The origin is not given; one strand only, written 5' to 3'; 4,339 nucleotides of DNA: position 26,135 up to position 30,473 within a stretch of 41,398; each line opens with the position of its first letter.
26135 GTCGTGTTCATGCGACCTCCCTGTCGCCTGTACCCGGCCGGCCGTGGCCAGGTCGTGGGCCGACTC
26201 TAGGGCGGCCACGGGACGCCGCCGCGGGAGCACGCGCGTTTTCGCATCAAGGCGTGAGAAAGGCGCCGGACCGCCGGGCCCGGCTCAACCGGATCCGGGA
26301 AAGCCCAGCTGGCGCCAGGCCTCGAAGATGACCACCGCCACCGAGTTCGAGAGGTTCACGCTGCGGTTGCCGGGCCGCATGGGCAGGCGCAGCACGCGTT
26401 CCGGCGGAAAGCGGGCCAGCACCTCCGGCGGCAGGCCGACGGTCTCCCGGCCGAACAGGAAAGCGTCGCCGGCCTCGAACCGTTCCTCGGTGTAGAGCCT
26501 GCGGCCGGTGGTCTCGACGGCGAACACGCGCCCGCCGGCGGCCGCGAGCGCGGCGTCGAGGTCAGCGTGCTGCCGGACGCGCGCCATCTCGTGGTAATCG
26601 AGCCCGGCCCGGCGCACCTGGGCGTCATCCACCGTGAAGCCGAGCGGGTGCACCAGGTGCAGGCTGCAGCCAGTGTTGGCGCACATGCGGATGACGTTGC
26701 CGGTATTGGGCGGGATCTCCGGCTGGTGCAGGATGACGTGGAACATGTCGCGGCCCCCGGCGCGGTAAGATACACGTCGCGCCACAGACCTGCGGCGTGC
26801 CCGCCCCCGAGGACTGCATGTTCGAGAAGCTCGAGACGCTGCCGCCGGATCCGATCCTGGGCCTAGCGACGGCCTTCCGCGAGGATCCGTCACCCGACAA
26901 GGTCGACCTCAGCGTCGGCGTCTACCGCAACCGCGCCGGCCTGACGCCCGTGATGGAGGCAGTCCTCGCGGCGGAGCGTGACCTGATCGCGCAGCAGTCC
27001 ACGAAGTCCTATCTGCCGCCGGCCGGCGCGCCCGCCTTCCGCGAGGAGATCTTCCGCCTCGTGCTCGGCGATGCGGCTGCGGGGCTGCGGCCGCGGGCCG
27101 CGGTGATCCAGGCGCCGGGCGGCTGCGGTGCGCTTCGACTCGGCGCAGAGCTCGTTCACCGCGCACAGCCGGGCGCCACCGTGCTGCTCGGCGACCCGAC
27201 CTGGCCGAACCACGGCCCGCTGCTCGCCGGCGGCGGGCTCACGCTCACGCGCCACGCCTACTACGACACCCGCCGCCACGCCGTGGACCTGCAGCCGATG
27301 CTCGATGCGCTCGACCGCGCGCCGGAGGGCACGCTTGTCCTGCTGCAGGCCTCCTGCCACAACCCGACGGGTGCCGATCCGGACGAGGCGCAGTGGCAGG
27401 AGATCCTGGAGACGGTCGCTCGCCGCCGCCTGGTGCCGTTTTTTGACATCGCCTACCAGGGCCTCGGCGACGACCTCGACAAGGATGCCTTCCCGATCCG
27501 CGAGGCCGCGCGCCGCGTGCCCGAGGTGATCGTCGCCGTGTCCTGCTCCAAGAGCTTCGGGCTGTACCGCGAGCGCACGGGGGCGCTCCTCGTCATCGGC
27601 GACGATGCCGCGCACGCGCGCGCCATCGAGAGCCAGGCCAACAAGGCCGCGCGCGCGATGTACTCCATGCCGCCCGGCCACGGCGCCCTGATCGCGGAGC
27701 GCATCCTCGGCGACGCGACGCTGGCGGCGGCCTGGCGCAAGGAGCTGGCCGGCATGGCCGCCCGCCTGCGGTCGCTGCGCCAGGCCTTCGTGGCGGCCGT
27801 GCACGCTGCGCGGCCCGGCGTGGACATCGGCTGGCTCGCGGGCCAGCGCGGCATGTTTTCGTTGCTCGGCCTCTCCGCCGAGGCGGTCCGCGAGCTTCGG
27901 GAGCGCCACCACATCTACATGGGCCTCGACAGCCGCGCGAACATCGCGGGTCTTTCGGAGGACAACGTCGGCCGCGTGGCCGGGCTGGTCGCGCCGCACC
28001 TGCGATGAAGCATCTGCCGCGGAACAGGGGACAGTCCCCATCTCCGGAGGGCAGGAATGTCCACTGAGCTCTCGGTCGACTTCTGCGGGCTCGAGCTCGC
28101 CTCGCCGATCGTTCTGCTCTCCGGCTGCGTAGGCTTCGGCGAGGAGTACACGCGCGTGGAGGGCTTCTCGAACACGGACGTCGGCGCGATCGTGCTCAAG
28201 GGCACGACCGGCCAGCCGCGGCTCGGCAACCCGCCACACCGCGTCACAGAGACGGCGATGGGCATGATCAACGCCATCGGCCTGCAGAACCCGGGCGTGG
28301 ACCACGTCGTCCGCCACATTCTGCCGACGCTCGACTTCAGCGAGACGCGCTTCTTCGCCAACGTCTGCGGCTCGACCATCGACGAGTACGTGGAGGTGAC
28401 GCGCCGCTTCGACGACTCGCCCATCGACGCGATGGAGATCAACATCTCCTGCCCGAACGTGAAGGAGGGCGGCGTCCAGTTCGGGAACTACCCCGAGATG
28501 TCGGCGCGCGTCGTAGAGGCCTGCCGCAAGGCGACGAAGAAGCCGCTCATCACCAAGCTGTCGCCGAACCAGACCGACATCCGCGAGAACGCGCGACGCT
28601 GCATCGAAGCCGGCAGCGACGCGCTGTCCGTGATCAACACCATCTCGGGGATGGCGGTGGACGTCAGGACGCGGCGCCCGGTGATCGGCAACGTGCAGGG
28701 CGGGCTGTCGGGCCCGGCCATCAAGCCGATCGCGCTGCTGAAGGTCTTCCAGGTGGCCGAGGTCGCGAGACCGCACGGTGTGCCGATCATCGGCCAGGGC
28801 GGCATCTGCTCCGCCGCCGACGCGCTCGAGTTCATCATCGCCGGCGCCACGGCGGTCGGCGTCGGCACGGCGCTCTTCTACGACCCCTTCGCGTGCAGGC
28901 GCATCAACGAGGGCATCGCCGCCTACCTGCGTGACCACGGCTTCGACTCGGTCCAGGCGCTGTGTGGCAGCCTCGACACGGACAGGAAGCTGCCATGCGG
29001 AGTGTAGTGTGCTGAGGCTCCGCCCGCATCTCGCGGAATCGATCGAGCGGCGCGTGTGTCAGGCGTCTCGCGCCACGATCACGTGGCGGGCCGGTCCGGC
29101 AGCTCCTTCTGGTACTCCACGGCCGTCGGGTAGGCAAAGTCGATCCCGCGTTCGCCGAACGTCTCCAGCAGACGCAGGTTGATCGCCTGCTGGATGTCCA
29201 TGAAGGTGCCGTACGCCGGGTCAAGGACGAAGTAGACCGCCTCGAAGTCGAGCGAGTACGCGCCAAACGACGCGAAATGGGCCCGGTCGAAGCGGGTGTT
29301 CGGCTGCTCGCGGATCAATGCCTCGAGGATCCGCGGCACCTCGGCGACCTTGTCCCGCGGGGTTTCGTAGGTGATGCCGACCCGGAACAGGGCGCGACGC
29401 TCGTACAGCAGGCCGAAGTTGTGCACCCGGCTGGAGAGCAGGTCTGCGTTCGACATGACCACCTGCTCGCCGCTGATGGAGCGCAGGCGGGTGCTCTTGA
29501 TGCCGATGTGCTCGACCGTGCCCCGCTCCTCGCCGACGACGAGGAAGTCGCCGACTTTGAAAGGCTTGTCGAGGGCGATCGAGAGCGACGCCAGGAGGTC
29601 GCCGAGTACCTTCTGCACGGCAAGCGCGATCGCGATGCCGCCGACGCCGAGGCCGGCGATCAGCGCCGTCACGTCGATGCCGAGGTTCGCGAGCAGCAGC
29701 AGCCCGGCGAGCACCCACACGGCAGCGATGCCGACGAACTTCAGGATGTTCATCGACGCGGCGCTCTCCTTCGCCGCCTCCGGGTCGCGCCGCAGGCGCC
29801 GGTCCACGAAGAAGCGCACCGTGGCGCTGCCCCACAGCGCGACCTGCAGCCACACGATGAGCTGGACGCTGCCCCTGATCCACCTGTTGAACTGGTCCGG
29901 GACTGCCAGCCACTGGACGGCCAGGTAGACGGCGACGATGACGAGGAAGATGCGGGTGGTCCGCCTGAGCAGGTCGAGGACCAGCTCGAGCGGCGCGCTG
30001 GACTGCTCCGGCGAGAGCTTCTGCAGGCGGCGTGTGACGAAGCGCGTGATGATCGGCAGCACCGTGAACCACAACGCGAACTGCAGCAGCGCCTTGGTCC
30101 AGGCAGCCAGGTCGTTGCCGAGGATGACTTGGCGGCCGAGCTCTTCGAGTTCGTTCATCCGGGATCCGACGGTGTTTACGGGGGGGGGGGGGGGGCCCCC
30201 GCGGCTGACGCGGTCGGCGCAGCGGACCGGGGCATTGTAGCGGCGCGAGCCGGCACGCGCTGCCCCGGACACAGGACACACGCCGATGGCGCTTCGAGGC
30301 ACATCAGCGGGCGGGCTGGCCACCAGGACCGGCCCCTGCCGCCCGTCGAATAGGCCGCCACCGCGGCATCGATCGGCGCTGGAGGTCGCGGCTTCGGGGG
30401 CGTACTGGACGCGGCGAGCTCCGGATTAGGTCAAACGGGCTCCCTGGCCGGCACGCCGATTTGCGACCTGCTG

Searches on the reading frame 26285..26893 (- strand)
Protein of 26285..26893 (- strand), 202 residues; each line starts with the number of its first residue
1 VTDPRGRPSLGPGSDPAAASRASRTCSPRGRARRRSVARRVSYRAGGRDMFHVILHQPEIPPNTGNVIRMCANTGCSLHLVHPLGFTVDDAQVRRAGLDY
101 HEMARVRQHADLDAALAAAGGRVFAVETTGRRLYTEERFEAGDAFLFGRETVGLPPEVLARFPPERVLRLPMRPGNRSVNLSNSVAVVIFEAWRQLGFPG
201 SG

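Call 11: search_protein_families(library=pfam, proteins=[window:26285-26893:-], max_evalue=0.001)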
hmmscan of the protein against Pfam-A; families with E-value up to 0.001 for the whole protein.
window:26285-26893:- (202 aa): 1 family
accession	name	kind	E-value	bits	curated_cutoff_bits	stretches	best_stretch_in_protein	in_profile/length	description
PF00588.24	SpoU_methylase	-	1.1e-28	100.6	29.7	1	51-190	2-142/142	SpoU rRNA Methylase family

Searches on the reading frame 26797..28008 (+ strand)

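Call 11: search_protein_families(library=pfam, proteins=[window:26797-28008:+], max_evalue=0.001)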
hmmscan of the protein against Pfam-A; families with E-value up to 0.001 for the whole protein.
window:26797-28008:+ (403 aa): 1 family
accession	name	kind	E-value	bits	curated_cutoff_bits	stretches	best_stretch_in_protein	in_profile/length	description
PF00155.27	Aminotran_1_2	-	5.8e-68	230.1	19.7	1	34-395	2-358/361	Aminotransferase class I and II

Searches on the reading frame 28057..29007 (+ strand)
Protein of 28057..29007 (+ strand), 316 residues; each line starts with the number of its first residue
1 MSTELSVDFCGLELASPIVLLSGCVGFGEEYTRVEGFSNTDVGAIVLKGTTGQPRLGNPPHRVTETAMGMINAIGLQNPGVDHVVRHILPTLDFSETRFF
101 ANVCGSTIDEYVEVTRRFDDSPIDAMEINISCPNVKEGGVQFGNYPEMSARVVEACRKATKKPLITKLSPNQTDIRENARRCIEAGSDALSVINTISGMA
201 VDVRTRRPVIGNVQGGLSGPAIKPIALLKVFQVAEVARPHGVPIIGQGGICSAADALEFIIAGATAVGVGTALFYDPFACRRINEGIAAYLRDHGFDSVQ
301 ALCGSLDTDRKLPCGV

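Call 11: search_protein_families(library=pfam, proteins=[window:28057-29007:+], max_evalue=0.001)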
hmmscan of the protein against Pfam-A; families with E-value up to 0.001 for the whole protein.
window:28057-29007:+ (316 aa): 4 families
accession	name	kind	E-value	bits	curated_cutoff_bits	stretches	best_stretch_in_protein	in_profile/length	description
PF01180.27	DHO_dh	-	1.6e-75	254.4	27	1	5-291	2-291/291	Dihydroorotate dehydrogenase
PF01207.24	Dus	-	2.3e-05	24.1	20.4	0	102-186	59-151/311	Dihydrouridine synthase (Dus)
PF00478.31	IMPDH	-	0.00064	19.3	25.6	0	229-273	195-239/345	IMP dehydrogenase / GMP reductase domain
PF01070.24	FMN_dh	-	0.00095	18.7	24.9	0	149-275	206-307/350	FMN-dependent dehydrogenase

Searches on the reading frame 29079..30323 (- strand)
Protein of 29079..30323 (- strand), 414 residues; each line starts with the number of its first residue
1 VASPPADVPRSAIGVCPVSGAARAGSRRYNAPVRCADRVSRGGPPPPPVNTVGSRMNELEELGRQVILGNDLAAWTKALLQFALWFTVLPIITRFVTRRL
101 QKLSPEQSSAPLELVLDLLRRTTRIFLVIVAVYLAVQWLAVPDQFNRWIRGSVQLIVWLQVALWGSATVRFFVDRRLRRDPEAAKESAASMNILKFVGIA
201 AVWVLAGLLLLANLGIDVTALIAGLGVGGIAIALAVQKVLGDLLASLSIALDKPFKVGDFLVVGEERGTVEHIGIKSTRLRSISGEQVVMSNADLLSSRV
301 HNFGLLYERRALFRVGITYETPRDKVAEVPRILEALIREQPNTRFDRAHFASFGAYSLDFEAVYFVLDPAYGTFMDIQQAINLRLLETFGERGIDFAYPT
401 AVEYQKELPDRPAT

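Call 11: search_protein_families(library=pfam, proteins=[window:29079-30323:-], max_evalue=0.001)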
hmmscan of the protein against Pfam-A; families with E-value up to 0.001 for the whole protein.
window:29079-30323:- (414 aa): 3 families
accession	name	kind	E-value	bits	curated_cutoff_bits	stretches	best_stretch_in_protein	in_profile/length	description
PF00924.24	MS_channel_2nd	-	3.4e-16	59.6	20.2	1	239-303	2-66/68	Mechanosensitive ion channel, beta-domain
PF21082.3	MS_channel_3rd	-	2e-10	41.4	21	1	313-396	3-88/88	Mechanosensitive ion channel MscS, C-terminal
PF21088.3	MS_channel_1st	-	2.9e-06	27.6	23.1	1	202-237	7-42/42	Mechanosensitive ion channel, transmembrane helices 2/3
